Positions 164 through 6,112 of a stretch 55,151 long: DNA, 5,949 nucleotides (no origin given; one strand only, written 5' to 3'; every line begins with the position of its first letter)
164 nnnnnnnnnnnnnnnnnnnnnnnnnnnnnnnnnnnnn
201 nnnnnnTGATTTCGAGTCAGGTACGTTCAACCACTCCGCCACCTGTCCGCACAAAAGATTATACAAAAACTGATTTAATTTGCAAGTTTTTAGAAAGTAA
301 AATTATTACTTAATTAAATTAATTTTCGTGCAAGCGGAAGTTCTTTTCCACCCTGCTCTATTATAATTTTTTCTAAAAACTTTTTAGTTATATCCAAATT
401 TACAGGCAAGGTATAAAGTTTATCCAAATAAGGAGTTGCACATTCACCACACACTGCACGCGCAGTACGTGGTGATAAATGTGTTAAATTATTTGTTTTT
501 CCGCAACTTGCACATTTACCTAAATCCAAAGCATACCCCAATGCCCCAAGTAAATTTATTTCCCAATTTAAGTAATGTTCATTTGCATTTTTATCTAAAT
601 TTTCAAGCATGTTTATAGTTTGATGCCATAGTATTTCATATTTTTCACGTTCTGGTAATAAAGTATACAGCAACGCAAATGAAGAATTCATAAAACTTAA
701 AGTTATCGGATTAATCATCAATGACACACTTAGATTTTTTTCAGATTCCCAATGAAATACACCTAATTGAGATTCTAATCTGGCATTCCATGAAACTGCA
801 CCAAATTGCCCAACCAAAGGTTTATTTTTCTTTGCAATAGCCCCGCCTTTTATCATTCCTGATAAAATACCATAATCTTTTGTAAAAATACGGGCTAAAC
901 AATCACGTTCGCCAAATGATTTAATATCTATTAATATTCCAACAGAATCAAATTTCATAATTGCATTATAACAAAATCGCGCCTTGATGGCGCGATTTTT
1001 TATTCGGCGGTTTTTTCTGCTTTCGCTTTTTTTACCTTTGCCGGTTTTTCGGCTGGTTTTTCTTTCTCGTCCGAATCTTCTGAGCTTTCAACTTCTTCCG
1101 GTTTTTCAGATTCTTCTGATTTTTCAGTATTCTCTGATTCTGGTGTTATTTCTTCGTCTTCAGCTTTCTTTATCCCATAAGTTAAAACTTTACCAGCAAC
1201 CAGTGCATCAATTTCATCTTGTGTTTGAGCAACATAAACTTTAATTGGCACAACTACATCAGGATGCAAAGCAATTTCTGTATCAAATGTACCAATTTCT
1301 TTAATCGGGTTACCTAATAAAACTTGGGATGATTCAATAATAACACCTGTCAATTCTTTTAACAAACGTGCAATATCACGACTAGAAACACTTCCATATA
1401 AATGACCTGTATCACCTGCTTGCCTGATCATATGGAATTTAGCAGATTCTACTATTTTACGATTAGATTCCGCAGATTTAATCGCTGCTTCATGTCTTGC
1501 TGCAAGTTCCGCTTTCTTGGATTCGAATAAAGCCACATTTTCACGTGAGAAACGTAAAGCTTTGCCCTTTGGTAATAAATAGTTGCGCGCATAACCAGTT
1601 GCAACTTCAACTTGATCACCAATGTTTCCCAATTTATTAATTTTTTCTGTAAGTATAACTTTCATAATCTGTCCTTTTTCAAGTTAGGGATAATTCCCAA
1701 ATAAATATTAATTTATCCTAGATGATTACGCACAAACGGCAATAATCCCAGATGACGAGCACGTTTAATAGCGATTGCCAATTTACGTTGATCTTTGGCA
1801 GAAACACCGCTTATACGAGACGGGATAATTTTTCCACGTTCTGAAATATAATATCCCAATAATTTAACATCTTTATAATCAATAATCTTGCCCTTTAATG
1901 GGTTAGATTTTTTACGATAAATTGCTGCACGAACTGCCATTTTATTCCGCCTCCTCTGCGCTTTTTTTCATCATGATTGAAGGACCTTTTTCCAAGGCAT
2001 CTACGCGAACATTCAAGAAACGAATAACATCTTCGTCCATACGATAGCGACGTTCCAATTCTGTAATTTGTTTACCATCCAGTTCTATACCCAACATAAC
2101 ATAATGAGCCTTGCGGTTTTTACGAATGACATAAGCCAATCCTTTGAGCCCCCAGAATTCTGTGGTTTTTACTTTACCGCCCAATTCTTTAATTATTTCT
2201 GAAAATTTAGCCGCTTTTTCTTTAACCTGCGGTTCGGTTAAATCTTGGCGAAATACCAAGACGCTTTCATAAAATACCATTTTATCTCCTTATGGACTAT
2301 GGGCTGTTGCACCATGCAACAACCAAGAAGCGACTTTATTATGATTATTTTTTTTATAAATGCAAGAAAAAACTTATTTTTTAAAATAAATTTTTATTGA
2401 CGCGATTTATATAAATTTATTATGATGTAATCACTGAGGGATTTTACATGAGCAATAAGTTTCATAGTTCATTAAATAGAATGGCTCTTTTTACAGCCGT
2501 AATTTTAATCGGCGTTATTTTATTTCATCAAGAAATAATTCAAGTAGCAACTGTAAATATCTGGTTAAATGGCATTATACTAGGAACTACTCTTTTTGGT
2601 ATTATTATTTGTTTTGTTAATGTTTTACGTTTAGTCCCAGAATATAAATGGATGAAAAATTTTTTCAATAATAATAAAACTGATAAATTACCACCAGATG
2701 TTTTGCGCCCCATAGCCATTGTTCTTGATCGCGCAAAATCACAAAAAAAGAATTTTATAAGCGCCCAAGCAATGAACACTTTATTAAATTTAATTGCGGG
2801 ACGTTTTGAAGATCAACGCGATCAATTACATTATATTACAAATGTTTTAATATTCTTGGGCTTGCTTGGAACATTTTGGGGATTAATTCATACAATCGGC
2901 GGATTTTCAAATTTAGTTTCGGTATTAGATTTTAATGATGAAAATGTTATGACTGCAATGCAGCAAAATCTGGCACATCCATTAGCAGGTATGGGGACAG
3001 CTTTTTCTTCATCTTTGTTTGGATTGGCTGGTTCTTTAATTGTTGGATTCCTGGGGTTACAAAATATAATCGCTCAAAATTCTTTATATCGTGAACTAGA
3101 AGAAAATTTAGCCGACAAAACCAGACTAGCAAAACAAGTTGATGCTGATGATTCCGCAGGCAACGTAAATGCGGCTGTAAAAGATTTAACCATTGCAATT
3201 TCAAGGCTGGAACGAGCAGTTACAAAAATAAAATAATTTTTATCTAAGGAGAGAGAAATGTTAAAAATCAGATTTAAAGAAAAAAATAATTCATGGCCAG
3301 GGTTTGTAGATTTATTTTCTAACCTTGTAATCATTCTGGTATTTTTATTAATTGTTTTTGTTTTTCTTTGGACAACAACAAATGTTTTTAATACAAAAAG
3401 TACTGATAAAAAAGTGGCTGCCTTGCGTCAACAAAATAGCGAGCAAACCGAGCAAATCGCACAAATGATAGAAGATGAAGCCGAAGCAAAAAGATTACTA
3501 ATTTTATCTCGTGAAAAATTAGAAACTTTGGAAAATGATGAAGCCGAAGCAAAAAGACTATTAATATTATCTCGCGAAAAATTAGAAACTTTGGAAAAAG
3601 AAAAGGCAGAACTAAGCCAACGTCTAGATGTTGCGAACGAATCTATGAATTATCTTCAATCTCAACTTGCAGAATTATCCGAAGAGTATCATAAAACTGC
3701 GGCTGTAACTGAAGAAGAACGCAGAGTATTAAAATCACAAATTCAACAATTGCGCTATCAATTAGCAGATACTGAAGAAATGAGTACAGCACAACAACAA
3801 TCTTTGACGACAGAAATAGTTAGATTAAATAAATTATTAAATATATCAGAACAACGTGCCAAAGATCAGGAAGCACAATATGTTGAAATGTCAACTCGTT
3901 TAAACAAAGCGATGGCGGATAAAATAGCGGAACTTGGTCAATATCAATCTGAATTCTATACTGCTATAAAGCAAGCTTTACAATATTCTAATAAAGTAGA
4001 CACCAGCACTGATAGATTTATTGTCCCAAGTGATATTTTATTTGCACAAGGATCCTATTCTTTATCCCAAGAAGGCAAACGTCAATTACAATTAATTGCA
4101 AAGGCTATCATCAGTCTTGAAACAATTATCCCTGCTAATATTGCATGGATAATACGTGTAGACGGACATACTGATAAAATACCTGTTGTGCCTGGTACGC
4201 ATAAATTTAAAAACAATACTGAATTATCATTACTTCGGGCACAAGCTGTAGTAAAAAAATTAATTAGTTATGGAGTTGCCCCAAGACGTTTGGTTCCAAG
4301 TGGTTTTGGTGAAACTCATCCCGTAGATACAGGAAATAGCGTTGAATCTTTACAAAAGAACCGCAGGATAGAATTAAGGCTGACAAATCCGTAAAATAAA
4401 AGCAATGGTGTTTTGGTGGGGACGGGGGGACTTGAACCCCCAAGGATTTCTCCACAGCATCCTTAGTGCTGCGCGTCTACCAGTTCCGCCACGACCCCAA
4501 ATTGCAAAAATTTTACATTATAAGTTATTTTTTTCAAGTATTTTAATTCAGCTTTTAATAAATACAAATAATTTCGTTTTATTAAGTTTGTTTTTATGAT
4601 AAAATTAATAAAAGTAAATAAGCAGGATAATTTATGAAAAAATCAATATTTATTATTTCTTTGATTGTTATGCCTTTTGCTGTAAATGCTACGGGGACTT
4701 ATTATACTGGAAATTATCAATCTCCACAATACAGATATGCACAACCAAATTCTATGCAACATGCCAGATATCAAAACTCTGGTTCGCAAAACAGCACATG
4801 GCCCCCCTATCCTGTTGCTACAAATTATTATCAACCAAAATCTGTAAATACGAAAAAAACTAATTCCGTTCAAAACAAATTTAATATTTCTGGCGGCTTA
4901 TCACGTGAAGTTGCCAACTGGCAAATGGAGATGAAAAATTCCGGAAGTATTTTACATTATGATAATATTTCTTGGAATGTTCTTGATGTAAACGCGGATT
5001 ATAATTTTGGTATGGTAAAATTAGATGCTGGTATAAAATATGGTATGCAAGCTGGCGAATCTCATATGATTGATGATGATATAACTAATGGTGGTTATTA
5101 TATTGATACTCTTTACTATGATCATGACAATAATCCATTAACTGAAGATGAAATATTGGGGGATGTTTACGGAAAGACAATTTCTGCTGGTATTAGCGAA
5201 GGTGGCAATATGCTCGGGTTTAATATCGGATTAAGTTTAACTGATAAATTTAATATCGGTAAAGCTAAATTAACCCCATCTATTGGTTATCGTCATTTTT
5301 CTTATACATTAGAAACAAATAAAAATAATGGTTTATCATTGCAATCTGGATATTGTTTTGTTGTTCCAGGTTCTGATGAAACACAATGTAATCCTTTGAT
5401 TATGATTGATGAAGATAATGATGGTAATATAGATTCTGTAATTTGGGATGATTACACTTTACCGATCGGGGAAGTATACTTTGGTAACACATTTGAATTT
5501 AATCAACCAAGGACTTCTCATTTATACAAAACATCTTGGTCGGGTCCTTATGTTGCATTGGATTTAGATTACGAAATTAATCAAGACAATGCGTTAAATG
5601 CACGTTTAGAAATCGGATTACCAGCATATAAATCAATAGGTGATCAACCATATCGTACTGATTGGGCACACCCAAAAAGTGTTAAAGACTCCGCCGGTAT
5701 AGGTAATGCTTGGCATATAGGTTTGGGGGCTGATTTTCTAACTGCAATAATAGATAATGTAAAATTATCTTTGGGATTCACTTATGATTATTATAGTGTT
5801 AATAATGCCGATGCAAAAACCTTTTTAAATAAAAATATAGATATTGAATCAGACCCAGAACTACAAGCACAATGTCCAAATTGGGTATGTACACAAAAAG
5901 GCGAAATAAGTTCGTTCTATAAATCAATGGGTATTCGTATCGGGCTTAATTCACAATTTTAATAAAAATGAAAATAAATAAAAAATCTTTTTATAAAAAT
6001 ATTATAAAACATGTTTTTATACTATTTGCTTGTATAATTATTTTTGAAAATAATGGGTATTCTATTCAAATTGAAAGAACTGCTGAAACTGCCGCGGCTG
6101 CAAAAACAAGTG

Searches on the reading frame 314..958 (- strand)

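Call 41: search_protein_families(library=pfam, proteins=[window:314-958:-], max_evalue=0.001)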
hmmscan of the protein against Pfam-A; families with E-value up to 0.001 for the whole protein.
window:314-958:- (214 aa): 2 families
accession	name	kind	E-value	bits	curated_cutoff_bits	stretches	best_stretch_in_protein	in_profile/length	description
PF02565.21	RecO_C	-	3e-16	60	22.1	1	87-183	7-105/157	Recombination protein O C terminal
PF11967.14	RecO_N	-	3.4e-07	30.6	27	1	3-66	4-69/80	Recombination protein O N terminal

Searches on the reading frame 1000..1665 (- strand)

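Call 41: search_protein_families(library=pfam, proteins=[window:1000-1665:-], max_evalue=0.001)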
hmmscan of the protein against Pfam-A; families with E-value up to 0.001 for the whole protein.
window:1000-1665:- (221 aa): 2 families
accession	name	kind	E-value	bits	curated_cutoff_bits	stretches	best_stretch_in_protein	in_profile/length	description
PF03948.19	Ribosomal_L9_C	-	1.5e-20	73.9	23.2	1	66-146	4-85/86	Ribosomal protein L9, C-terminal domain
PF01281.25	Ribosomal_L9_N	-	3.5e-19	68.5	20.7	1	1-46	1-46/47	Ribosomal protein L9, N-terminal domain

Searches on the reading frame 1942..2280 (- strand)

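Call 41: search_protein_families(library=pfam, proteins=[window:1942-2280:-], max_evalue=0.001)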
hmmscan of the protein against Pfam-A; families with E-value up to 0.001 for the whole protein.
window:1942-2280:- (112 aa): 1 family
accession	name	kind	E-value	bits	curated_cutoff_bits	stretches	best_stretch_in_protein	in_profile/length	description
PF01250.22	Ribosomal_S6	-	1.2e-26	93.2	27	1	4-92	2-90/90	Ribosomal protein S6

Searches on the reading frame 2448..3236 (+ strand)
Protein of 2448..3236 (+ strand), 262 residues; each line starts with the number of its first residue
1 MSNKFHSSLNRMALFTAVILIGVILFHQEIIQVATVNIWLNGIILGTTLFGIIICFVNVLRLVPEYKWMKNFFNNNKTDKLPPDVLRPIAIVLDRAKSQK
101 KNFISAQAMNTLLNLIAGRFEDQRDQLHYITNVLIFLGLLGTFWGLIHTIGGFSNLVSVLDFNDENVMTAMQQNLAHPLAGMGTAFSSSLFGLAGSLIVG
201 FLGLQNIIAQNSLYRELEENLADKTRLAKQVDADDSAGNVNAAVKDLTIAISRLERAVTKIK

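Call 41: search_protein_families(library=pfam, proteins=[window:2448-3236:+], max_evalue=0.001)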
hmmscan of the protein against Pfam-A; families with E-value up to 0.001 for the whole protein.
window:2448-3236:+ (262 aa): 1 family
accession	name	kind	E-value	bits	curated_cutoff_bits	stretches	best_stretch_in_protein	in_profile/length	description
PF01618.21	MotA_ExbB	-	1.9e-05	24.9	22.9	1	98-188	20-107/127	MotA/TolQ/ExbB proton channel family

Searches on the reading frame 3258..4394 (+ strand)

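Call 41: search_protein_families(library=pfam, proteins=[window:3258-4394:+], max_evalue=0.001)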
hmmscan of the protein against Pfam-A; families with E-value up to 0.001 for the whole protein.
window:3258-4394:+ (378 aa): 1 family
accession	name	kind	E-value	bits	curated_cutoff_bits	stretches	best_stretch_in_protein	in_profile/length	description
PF00691.25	OmpA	-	2.8e-15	56.9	27.2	1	261-369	1-98/98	OmpA family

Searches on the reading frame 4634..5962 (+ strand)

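Call 41: search_protein_families(library=pfam, proteins=[window:4634-5962:+], max_evalue=0.001)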
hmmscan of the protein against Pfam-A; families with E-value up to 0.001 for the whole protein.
window:4634-5962:+ (442 aa): 1 family
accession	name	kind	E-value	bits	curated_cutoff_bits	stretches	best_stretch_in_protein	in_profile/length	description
PF17251.8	Pom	-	5.9e-10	39.4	22.4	1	190-390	94-247/285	Protochlamydia outer membrane protein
